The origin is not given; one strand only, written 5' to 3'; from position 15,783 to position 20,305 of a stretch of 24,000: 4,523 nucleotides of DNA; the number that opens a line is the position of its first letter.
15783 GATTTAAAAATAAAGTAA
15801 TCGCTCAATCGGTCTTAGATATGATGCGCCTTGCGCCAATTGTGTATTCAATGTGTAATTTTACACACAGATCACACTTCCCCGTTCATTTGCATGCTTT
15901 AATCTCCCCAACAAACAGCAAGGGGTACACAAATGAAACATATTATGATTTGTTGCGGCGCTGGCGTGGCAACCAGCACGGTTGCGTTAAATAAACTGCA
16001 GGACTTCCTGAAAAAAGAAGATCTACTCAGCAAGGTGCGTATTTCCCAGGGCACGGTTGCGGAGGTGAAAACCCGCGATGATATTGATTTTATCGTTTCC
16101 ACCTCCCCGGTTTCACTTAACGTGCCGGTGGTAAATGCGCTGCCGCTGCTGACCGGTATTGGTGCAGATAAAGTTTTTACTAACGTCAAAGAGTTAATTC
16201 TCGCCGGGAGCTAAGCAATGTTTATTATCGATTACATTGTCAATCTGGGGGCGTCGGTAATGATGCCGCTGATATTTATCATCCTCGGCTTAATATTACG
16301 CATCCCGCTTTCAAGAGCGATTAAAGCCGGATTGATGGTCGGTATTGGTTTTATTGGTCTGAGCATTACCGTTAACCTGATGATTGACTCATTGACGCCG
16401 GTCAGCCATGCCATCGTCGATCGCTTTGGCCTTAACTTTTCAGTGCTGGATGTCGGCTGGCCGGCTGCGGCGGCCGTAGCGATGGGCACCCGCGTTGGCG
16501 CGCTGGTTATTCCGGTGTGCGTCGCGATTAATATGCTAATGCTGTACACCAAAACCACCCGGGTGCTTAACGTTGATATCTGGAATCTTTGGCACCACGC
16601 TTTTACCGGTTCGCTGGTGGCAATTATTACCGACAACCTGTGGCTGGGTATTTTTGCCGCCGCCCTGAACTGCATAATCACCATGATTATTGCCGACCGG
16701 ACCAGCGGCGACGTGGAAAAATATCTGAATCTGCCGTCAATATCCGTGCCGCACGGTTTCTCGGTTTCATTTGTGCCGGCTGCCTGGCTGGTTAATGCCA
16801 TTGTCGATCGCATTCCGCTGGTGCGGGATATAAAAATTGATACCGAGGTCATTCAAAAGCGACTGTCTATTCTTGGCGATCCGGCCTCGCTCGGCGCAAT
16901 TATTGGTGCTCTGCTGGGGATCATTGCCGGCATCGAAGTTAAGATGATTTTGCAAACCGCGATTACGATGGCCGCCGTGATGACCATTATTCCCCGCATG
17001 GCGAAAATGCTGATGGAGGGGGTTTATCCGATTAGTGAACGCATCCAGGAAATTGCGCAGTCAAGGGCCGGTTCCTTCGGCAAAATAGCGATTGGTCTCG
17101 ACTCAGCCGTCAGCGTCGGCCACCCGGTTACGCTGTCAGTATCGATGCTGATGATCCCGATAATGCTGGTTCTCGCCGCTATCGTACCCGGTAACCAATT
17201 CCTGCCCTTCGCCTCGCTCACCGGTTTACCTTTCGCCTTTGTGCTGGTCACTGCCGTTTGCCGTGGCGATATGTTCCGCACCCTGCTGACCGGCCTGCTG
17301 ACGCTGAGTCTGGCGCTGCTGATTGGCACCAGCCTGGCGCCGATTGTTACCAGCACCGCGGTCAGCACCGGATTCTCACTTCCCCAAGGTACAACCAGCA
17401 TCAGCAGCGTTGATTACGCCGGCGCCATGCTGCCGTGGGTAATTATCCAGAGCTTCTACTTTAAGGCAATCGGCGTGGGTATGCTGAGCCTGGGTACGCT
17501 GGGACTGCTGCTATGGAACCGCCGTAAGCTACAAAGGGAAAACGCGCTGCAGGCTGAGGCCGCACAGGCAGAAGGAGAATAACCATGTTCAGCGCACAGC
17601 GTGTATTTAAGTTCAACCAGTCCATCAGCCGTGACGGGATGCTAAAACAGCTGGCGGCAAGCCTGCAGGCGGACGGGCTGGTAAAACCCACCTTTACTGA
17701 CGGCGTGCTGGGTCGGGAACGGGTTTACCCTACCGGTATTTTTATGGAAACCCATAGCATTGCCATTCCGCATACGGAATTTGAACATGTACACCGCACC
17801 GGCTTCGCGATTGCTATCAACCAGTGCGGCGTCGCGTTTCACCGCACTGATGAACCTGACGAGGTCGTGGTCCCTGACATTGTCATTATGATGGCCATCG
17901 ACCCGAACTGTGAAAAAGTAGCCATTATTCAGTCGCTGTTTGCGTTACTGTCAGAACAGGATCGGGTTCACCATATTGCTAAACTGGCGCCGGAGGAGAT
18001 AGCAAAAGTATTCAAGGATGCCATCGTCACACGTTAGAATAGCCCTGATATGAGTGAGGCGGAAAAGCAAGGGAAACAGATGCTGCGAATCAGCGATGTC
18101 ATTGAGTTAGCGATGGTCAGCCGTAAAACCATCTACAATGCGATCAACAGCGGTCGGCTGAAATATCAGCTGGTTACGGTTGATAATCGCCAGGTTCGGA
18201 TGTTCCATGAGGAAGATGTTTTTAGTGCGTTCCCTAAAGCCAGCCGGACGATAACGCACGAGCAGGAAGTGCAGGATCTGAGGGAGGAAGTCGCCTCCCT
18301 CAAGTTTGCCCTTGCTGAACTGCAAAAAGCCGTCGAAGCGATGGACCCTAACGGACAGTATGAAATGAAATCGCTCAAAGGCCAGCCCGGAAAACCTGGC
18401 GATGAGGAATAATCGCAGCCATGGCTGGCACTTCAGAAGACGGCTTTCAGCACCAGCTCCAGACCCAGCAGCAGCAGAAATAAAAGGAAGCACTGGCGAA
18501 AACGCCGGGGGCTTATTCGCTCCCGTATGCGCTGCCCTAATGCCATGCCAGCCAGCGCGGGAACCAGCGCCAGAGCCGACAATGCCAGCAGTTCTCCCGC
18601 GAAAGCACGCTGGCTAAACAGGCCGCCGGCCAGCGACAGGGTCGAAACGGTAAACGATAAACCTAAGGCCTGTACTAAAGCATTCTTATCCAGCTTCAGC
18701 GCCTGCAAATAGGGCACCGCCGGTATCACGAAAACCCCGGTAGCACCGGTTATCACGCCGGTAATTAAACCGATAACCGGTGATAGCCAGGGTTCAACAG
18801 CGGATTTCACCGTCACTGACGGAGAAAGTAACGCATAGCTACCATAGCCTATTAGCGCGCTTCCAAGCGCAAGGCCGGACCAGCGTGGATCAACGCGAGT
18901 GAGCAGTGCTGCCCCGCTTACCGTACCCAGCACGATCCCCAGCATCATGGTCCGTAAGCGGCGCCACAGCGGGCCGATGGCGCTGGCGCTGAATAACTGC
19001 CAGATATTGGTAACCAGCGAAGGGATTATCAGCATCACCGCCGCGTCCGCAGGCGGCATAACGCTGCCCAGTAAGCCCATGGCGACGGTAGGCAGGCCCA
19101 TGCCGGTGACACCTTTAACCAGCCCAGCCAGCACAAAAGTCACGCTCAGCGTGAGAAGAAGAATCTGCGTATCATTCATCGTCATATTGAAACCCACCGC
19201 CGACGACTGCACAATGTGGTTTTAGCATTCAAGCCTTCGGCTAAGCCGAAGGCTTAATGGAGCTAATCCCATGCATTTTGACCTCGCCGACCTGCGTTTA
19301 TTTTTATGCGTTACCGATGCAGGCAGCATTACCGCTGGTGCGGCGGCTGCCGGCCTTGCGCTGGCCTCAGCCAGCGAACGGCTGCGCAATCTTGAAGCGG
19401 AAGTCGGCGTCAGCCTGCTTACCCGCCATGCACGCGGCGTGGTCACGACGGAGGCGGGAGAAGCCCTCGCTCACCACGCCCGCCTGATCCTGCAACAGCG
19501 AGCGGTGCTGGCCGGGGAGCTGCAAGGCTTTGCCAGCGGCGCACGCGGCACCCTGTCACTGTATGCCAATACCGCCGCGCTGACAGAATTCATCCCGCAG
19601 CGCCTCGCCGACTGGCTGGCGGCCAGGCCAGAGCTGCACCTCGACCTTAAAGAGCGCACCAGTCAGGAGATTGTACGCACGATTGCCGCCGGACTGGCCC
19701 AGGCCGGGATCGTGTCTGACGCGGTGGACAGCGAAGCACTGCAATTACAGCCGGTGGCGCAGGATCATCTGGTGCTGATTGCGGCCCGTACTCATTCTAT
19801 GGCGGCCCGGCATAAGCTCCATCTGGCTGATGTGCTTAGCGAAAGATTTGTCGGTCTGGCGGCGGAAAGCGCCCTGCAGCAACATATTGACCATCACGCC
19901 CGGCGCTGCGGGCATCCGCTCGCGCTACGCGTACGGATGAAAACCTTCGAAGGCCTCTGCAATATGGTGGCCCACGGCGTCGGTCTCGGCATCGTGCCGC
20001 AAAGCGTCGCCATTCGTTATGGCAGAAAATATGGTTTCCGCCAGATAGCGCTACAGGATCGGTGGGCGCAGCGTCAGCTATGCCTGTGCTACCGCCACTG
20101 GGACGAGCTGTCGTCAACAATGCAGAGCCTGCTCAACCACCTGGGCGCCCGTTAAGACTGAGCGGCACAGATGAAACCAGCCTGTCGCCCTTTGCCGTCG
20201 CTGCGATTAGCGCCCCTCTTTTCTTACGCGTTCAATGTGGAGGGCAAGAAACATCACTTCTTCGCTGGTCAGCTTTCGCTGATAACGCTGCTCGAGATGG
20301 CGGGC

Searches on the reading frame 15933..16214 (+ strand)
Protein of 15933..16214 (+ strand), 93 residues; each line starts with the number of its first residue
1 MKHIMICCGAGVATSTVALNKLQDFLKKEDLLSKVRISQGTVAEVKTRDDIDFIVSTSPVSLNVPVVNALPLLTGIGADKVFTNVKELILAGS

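Call 52: search_protein_families(library=pfam, proteins=[window:15933-16214:+])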
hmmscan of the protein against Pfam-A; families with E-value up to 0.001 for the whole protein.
window:15933-16214:+ (93 aa): 1 family
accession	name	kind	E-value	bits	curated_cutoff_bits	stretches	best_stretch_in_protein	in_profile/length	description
PF02302.22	PTS_IIB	-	7e-10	39.9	23.6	1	4-81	2-87/90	PTS system, Lactose/Cellobiose specific IIB subunit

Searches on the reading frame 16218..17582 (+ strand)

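Call 4: search_protein_families(library=pfam, proteins=[window:16218-17582:+])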
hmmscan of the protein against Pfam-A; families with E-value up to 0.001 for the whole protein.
window:16218-17582:+ (454 aa): 1 family
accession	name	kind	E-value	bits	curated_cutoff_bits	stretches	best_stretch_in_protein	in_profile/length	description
PF03611.19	EIIC-GAT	-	8.5e-90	302.1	24.2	1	6-390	1-393/394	PTS system sugar-specific permease component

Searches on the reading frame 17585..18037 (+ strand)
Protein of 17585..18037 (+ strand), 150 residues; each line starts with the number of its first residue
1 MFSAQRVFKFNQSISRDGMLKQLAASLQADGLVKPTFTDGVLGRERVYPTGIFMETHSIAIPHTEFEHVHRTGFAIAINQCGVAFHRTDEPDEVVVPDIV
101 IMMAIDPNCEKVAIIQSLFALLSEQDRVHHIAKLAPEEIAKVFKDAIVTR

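Call 52: search_protein_families(library=pfam, proteins=[window:17585-18037:+])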
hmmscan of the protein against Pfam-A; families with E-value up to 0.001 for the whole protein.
window:17585-18037:+ (150 aa): 1 family
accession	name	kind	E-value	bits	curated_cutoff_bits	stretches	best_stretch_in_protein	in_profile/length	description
PF00359.27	PTS_EIIA_2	-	2.2e-21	76.8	27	1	4-144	5-142/144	Phosphoenolpyruvate-dependent sugar phosphotransferase system, EIIA 2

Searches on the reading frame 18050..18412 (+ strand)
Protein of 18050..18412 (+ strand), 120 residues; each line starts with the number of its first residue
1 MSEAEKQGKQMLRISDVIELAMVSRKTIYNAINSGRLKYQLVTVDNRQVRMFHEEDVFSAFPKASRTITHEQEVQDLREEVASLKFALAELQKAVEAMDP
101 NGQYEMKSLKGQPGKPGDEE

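Call 52: search_protein_families(library=pfam, proteins=[window:18050-18412:+])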
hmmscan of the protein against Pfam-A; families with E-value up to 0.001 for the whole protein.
window:18050-18412:+ (120 aa): 1 family
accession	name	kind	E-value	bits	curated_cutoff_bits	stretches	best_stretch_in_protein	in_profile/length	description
PF12728.13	HTH_17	-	1.3e-05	25.8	27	1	11-57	1-43/51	Helix-turn-helix domain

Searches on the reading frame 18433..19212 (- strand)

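Call 4: search_protein_families(library=pfam, proteins=[window:18433-19212:-])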
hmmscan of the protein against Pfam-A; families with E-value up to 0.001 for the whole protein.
window:18433-19212:- (259 aa): 1 family
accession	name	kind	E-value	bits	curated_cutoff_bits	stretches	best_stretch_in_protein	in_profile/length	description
PF01925.25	TauE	-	3.8e-31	109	32.6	1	24-253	3-237/237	Sulfite exporter TauE/SafE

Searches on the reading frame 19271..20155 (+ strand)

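Call 4: search_protein_families(library=pfam, proteins=[window:19271-20155:+])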
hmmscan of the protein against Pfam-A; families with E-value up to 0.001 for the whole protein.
window:19271-20155:+ (294 aa): 2 families
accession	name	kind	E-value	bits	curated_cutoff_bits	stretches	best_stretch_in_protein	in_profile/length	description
PF03466.25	LysR_substrate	-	1.3e-33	116.6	28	1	89-292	2-205/209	LysR substrate binding domain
PF00126.33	HTH_1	-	1.5e-14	54.1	26.6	1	5-64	1-60/60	Bacterial regulatory helix-turn-helix protein, lysR family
